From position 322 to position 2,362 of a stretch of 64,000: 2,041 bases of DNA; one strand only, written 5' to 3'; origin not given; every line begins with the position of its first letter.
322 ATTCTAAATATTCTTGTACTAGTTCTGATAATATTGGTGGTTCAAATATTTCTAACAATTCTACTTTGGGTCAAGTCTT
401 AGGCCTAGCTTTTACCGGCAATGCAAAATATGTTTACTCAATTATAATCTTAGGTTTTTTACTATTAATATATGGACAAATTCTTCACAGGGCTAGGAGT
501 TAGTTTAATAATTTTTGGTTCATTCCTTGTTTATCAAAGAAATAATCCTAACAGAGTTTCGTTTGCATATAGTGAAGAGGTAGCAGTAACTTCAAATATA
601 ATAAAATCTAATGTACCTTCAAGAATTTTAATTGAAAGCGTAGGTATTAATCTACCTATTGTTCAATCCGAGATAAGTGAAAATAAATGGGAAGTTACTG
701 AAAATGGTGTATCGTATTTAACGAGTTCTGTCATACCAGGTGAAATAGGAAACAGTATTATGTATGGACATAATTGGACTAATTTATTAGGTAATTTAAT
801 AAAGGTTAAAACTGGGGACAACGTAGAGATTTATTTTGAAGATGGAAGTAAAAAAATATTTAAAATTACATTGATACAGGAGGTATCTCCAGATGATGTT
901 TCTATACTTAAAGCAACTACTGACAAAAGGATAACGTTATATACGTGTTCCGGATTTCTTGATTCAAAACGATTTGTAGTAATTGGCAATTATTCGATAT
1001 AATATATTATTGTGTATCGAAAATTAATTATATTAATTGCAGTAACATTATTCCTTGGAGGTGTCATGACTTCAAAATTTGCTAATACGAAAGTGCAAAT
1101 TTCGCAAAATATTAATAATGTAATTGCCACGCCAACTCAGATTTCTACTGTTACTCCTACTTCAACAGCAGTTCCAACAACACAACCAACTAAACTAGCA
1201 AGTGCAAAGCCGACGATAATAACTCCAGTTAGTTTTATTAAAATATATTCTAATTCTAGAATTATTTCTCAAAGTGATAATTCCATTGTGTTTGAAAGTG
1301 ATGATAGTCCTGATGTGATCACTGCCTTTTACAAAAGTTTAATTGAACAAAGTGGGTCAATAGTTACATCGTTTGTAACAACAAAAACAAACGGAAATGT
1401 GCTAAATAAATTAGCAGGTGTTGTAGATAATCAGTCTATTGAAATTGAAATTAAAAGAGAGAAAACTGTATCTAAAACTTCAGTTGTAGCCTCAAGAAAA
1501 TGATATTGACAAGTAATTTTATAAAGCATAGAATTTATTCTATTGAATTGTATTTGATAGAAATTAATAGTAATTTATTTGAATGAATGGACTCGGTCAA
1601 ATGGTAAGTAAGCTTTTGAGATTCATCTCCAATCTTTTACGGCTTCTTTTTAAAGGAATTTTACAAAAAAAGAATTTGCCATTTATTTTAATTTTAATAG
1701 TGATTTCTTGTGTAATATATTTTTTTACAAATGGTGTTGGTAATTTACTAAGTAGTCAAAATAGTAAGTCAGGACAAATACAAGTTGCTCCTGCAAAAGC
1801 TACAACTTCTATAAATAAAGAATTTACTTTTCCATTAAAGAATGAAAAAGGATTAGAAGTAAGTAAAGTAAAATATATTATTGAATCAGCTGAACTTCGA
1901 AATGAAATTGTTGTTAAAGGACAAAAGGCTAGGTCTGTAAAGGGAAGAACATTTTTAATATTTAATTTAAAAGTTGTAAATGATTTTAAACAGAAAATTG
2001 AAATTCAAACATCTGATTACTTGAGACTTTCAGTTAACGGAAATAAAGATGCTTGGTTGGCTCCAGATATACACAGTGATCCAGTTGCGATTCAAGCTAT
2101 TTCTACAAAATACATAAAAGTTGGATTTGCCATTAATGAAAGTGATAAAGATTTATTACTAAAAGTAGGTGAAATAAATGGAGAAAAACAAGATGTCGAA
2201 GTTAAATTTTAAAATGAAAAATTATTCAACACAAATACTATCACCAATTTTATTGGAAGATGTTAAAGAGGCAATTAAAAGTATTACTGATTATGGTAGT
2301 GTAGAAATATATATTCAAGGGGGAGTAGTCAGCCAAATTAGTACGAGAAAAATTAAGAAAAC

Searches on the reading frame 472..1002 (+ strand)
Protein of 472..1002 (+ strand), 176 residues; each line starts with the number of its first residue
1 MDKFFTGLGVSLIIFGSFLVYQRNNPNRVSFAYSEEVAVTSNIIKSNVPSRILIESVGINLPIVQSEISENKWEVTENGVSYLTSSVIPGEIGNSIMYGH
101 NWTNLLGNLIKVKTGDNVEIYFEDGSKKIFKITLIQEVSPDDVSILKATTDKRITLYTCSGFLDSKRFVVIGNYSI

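Call 3: search_protein_families(library=pfam, proteins=[window:472-1002:+], max_evalue=1)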
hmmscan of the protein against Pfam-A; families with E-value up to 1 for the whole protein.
window:472-1002:+ (176 aa): 2 families
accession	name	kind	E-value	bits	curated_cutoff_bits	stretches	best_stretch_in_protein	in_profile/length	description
PF04203.18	Sortase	-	4.1e-20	72.2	26.6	1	53-173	2-123/125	Sortase domain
PF16230.10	DUF4889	-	0.098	13.3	29.7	1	109-143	29-60/71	Domain of unknown function (DUF4889)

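Call 4: search_protein_families(library=ncbifam, proteins=[window:472-1002:+], max_evalue=1)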
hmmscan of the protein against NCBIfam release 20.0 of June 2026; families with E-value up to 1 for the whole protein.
window:472-1002:+ (176 aa): 9 families
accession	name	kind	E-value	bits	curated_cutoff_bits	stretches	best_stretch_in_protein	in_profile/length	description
NF033748.1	class_F_sortase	subfamily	5.8e-11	42.3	166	1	44-166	6-140/155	class F sortase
NF033745.1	class_C_sortase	subfamily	1.2e-09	38.3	160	1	46-172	91-218/220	class C sortase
NF033746.1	class_D_sortase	subfamily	1.4e-09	37.9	165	1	51-162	12-117/135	class D sortase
NF058671.1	sortase_SrtD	exception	5.3e-09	36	140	1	45-162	60-171/187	class D sortase, LPxTATN-specific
TIGR01076.1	sortase_fam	subfamily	1.1e-08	34.9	39.35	1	53-172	4-125/136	sortase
NF033747.1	class_E_sortase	subfamily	9e-07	28.9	160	1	45-173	67-204/211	class E sortase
TIGR03784.1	marine_sortase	equivalog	1.4e-06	28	158.25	1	81-162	79-159/174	class GN sortase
NF008691.0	PRK11713.1-4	equivalog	0.18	10.9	279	1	107-167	29-91/252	16S rRNA (uracil(1498)-N(3))-methyltransferase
TIGR03064.1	sortase_srtB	equivalog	0.27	10.5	153.75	0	133-170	198-235/235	class B sortase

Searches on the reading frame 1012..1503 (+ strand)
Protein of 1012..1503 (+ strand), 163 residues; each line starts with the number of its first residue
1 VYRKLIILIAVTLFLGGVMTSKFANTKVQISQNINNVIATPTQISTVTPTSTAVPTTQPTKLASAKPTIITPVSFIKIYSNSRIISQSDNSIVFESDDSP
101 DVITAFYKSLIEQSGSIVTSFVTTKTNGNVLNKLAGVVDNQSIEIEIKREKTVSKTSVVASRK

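Call 3: search_protein_families(library=pfam, proteins=[window:1012-1503:+], max_evalue=1)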
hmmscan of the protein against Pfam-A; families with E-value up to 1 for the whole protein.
window:1012-1503:+ (163 aa): 2 families
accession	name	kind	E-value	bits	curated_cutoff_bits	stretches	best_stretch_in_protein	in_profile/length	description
PF09644.15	Mg296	-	0.15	12.7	25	1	68-148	13-93/126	Mg296 protein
PF11694.13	DUF3290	-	0.15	12.5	31.3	1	2-49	46-96/144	Protein of unknown function (DUF3290)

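Call 4: search_protein_families(library=ncbifam, proteins=[window:1012-1503:+], max_evalue=1)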
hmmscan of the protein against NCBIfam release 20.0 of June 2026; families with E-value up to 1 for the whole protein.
window:1012-1503:+ (163 aa): 1 family
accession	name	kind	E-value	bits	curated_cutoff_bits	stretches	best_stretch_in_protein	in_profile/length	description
TIGR00847.1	ccoS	equivalog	0.23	11.1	28.35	1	5-20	4-19/51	cbb3-type cytochrome oxidase assembly protein CcoS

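Call 67: search_protein_families(library=pfam, alignment_id=A5, max_evalue=0.01)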
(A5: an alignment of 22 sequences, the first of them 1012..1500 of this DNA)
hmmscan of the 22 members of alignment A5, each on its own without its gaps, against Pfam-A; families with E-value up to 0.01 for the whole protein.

A. member 1, window:1012-1500:+ (163 aa): 0 families

B. families by the number of members that match (of 22 scanned): 3 families
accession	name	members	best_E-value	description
PF17247.7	DUF5316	1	0.0053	Family of unknown function (DUF5316)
PF16940.10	Tic110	1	0.0055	Chloroplast envelope transporter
PF04145.20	Ctr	1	0.0098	Ctr copper transporter family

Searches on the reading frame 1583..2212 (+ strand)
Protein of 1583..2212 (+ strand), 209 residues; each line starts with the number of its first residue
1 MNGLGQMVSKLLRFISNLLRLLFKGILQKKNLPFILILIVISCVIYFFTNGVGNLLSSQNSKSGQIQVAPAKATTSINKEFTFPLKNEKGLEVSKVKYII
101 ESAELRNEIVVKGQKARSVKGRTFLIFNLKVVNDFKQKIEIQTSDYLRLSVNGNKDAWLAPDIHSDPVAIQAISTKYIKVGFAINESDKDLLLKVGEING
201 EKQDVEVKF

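Call 3: search_protein_families(library=pfam, proteins=[window:1583-2212:+], max_evalue=1)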
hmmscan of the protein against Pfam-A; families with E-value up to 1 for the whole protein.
window:1583-2212:+ (209 aa): 0 families

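Call 4: search_protein_families(library=ncbifam, proteins=[window:1583-2212:+], max_evalue=1)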
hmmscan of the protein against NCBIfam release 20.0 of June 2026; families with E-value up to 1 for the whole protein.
window:1583-2212:+ (209 aa): 0 families

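Call 66: search_protein_families(library=pfam, alignment_id=A4, max_evalue=0.01)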
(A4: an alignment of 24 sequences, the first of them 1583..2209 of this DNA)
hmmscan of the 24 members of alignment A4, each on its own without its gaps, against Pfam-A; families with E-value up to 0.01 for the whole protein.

A. member 1, window:1583-2209:+ (209 aa): 0 families

B. families by the number of members that match (of 24 scanned): 3 families
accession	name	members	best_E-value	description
PF11611.13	DUF4352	1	0.0019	Domain of unknown function (DUF4352)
PF16112.10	DUF4830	1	0.0032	Domain of unknown function (DUF4830)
PF15102.11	TMEM154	1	0.0056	TMEM154 protein family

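Call 68: search_solved_structures(query=A4, max_evalue=1)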
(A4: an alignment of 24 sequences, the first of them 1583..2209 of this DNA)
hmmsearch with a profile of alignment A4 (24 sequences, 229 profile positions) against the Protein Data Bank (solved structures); distinct sequences matched with E-value up to 1: 1.
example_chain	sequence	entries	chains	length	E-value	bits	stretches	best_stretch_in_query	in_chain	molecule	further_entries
1s29_A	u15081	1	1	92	0.59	13.2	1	103-157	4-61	La protein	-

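Call 77: find_homologous_proteins(query=A4, max_evalue=0.001)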
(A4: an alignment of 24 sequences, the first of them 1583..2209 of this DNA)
Query A4 (24 sequences) (209 aa, profile of the alignment): 1286 proteins with E <= 0.001 among 6221 candidates; the best 120 are listed.
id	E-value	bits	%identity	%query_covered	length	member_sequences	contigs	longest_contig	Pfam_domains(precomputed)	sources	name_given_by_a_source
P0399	1.7e-84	301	58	68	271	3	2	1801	-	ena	-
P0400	1.4e-83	298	56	93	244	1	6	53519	-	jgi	jgi:hypothetical protein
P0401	2.0e-83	298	57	84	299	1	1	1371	-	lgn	-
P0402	5.7e-83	296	55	87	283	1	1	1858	-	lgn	-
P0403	6.2e-83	296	44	81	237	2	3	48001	-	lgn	-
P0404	1.3e-82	295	44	87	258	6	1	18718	-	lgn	-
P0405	1.4e-82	295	63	69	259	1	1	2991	-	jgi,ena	-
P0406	1.8e-82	295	48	89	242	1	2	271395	-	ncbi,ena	-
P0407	1.9e-82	295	59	71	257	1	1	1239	-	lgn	-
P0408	2.4e-82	294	53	85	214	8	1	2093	-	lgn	-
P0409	2.4e-82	294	57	82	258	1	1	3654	-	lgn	-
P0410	2.8e-82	294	53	85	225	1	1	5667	-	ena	-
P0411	2.8e-82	294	65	71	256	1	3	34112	-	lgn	-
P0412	4.2e-82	293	61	69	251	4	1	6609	-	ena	-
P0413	4.3e-82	293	47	87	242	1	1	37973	-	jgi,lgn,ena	-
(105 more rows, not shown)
